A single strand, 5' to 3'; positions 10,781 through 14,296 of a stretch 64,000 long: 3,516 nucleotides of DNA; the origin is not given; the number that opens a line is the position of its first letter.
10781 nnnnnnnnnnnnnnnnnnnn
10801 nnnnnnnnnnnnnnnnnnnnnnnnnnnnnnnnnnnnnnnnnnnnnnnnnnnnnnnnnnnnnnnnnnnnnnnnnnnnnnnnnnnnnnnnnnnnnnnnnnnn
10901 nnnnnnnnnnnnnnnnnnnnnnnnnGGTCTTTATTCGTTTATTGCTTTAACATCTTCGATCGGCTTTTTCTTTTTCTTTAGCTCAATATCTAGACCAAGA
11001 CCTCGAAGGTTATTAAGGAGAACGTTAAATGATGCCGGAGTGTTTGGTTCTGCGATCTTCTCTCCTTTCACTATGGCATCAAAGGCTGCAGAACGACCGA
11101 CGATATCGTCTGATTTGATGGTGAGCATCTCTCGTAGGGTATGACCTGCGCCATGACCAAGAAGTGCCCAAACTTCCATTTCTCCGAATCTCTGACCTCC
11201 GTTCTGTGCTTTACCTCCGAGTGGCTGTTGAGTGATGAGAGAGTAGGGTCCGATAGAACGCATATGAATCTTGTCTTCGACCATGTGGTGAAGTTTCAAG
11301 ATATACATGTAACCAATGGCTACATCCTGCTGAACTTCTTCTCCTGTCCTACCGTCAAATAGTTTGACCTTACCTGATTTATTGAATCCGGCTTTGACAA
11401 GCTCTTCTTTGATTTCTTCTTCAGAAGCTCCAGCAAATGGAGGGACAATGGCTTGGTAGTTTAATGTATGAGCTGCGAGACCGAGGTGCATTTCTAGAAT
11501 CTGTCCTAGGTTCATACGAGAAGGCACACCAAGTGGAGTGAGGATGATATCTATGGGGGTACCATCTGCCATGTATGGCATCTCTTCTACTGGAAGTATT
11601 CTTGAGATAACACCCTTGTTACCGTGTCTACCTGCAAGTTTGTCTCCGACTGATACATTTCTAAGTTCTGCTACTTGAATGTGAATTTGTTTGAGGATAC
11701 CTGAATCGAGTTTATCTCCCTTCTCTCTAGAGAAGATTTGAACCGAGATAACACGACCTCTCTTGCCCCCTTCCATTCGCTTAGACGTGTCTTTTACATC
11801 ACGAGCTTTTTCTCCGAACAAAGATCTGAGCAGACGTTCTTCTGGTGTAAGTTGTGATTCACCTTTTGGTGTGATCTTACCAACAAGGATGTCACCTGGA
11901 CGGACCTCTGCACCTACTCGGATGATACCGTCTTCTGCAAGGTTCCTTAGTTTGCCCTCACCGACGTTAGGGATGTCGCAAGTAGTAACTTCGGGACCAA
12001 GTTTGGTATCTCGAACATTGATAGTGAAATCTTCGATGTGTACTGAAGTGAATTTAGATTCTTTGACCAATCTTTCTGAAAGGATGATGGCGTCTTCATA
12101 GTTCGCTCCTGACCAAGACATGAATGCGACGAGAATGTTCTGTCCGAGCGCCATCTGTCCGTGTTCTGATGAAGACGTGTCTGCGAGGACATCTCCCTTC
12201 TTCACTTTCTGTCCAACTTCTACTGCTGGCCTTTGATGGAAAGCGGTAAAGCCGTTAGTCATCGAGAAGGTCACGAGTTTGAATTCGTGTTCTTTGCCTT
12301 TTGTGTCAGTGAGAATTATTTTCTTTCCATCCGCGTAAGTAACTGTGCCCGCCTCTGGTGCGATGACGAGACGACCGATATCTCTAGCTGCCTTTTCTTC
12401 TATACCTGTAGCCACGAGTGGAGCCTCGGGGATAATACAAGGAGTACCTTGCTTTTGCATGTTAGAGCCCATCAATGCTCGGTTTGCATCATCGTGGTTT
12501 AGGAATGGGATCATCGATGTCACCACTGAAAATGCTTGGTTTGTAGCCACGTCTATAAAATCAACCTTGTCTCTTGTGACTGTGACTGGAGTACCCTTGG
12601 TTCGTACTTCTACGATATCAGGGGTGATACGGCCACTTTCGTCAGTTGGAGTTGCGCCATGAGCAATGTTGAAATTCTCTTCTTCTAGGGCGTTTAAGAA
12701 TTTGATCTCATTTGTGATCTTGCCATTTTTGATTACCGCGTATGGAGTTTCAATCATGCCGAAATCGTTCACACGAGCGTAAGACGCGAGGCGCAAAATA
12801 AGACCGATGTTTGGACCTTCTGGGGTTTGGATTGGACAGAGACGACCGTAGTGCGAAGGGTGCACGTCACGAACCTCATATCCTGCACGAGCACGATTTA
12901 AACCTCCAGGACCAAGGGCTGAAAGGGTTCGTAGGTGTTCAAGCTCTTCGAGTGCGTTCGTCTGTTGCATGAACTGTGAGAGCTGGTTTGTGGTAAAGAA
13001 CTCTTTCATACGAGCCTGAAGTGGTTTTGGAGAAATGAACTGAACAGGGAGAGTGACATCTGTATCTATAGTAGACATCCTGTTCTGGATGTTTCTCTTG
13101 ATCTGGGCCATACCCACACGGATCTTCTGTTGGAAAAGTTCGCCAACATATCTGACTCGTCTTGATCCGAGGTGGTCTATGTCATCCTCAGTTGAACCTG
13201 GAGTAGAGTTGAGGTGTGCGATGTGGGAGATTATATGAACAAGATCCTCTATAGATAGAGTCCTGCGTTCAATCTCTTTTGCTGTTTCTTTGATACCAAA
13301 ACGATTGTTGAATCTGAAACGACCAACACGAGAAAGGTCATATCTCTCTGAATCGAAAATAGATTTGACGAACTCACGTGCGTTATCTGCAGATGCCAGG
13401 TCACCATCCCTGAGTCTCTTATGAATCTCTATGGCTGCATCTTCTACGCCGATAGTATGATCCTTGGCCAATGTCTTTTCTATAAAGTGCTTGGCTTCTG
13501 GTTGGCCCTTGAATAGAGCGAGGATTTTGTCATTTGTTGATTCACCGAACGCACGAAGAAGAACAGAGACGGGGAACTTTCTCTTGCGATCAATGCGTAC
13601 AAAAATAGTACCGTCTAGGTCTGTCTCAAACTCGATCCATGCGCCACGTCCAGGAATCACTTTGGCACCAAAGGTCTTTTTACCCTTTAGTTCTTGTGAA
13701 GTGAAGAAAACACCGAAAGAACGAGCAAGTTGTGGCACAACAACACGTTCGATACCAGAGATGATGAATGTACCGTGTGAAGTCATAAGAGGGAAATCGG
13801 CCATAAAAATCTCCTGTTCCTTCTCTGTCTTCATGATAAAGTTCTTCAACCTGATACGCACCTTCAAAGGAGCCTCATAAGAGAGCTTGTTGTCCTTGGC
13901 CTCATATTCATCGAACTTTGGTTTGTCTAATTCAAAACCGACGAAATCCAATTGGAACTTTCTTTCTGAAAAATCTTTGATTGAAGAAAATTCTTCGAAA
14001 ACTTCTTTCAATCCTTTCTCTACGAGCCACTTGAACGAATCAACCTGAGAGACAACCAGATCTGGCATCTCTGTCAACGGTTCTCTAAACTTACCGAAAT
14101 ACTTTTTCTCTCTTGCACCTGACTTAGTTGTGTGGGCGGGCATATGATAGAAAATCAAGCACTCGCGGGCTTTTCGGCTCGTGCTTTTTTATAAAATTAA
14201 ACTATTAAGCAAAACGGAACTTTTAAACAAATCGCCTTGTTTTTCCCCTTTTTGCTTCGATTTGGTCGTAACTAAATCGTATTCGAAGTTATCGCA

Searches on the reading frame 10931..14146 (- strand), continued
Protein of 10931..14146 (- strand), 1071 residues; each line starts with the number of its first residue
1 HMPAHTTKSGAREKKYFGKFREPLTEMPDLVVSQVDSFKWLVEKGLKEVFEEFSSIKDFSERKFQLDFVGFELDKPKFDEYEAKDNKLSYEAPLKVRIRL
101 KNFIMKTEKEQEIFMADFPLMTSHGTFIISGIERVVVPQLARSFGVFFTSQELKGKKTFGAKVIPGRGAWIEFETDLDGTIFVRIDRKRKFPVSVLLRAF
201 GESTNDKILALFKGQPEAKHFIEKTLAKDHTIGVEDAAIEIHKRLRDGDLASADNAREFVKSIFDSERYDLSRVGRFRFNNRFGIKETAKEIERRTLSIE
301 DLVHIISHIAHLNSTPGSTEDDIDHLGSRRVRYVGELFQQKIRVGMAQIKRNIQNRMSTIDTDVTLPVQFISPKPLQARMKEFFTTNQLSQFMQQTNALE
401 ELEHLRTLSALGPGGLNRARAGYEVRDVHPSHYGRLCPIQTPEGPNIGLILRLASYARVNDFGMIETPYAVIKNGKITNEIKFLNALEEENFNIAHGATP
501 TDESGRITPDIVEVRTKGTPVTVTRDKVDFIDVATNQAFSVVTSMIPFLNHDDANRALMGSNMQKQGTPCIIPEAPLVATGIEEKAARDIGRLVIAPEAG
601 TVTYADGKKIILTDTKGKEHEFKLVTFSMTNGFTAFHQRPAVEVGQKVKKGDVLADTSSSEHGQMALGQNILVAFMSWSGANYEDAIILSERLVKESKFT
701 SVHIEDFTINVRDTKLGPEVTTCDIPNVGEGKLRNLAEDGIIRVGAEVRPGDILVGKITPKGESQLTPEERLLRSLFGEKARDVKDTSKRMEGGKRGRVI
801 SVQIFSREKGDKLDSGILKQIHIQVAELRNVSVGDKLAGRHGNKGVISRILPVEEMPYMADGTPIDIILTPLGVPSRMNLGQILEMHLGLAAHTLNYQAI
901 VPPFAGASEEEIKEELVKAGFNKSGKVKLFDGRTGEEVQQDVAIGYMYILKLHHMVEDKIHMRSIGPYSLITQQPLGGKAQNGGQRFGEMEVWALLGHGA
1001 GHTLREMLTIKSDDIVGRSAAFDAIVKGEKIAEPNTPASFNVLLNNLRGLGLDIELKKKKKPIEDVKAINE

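Call 51: find_encoding_contigs(protein=P0028, flank=2500, max_places=2)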
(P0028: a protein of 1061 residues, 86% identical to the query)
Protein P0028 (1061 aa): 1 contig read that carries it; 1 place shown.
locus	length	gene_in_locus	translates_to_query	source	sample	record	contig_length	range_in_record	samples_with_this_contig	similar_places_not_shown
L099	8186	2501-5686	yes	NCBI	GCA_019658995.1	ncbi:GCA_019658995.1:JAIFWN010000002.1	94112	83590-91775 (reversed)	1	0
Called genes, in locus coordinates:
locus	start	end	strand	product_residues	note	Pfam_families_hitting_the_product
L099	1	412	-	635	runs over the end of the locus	PF08206:OB_RNB (weak), PF17849:OB_Dis3 (weak), PF17876:CSD2, PF00773:RNB, PF00575:S1 (weak)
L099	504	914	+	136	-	PF00886:Ribosomal_S16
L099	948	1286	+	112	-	PF13083:KH_KhpA-B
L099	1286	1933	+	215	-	PF01746:tRNA_m1G_MT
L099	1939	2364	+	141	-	PF08570:DUF1761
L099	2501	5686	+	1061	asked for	PF04563:RNA_pol_Rpb2_1, PF04561:RNA_pol_Rpb2_2, PF04565:RNA_pol_Rpb2_3, PF10385:RNA_pol_Rpb2_45, PF00562:RNA_pol_Rpb2_6, PF04560:RNA_pol_Rpb2_7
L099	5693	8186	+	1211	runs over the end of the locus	PF04997:RNA_pol_Rpb1_1, PF00623:RNA_pol_Rpb1_2, PF04983:RNA_pol_Rpb1_3, PF05000:RNA_pol_Rpb1_4 (weak), PF04998:RNA_pol_Rpb1_5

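Call 67: search_protein_families(library=phrogs, proteins=[L084:2177-2737:+], max_evalue=0.1)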
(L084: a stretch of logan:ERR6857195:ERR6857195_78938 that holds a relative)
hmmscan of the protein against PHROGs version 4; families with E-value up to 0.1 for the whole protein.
L084:2177-2737:+ (186 aa): 1 family
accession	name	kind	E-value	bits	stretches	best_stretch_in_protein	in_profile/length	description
phrog_1564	-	unknown function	0.046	14.6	1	9-54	6-47/72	-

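Call 68: search_protein_families(library=ncbifam, proteins=[L084:2177-2737:+], max_evalue=0.1)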
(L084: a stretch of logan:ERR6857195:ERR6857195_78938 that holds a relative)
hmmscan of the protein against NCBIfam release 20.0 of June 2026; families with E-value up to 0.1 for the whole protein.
L084:2177-2737:+ (186 aa): 0 families

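Call 89: find_encoding_contigs(protein=P0002, flank=2500, max_places=1)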
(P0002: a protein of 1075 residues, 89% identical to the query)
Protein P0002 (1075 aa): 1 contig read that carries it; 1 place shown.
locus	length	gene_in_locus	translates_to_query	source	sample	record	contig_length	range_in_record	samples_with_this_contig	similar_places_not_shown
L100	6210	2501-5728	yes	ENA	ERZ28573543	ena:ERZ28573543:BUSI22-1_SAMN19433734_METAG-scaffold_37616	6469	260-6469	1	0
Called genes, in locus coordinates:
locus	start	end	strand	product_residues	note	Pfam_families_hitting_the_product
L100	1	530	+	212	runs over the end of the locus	PF01746:tRNA_m1G_MT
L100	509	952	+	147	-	-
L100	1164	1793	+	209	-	-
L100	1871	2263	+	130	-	-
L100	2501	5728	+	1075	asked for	PF04563:RNA_pol_Rpb2_1, PF04561:RNA_pol_Rpb2_2, PF04565:RNA_pol_Rpb2_3, PF10385:RNA_pol_Rpb2_45, PF00562:RNA_pol_Rpb2_6, PF04560:RNA_pol_Rpb2_7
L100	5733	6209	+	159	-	?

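Call 90: find_encoding_contigs(protein=P0010, flank=2500, max_places=1)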
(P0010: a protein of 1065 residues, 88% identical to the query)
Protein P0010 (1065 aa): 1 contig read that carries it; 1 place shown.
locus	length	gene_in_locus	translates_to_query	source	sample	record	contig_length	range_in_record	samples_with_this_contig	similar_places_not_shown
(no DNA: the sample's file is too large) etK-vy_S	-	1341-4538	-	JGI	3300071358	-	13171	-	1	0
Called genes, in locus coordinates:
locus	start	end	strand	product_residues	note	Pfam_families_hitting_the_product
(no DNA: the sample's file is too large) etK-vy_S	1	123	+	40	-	?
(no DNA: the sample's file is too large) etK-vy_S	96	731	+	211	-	-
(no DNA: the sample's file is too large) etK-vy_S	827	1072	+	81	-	-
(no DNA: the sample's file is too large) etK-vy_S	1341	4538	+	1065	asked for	PF04563:RNA_pol_Rpb2_1, PF04561:RNA_pol_Rpb2_2, PF04565:RNA_pol_Rpb2_3, PF10385:RNA_pol_Rpb2_45, PF00562:RNA_pol_Rpb2_6, PF04560:RNA_pol_Rpb2_7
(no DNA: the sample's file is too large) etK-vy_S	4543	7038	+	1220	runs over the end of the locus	PF04997:RNA_pol_Rpb1_1, PF00623:RNA_pol_Rpb1_2, PF04983:RNA_pol_Rpb1_3, PF04998:RNA_pol_Rpb1_5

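Call 91: find_encoding_contigs(protein=P0012, flank=2500, max_places=1)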
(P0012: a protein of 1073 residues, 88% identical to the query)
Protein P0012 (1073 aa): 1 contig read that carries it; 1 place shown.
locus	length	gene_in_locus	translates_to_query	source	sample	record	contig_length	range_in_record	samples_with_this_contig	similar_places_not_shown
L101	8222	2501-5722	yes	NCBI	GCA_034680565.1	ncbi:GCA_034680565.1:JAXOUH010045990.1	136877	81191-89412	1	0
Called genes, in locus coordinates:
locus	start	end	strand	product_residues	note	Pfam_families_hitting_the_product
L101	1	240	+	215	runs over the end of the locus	PF01746:tRNA_m1G_MT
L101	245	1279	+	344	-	PF09587:PGA_cap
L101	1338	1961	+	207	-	-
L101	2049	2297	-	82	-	-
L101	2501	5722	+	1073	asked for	PF04563:RNA_pol_Rpb2_1, PF04561:RNA_pol_Rpb2_2, PF04565:RNA_pol_Rpb2_3, PF10385:RNA_pol_Rpb2_45, PF00562:RNA_pol_Rpb2_6, PF04560:RNA_pol_Rpb2_7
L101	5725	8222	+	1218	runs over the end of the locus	PF04997:RNA_pol_Rpb1_1, PF00623:RNA_pol_Rpb1_2, PF04983:RNA_pol_Rpb1_3, PF04998:RNA_pol_Rpb1_5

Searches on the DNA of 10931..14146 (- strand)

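Call 84: search_rna_families(sources=[L001, L092, L093, L095], threshold=evalue, max_evalue=0.1)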
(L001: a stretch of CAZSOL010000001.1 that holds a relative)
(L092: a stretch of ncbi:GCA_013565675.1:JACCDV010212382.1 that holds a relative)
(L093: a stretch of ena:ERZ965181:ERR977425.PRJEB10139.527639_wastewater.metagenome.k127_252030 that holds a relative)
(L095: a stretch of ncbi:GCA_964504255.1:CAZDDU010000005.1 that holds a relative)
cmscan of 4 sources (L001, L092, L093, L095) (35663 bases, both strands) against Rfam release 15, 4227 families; matches with E-value up to 0.1: 0.
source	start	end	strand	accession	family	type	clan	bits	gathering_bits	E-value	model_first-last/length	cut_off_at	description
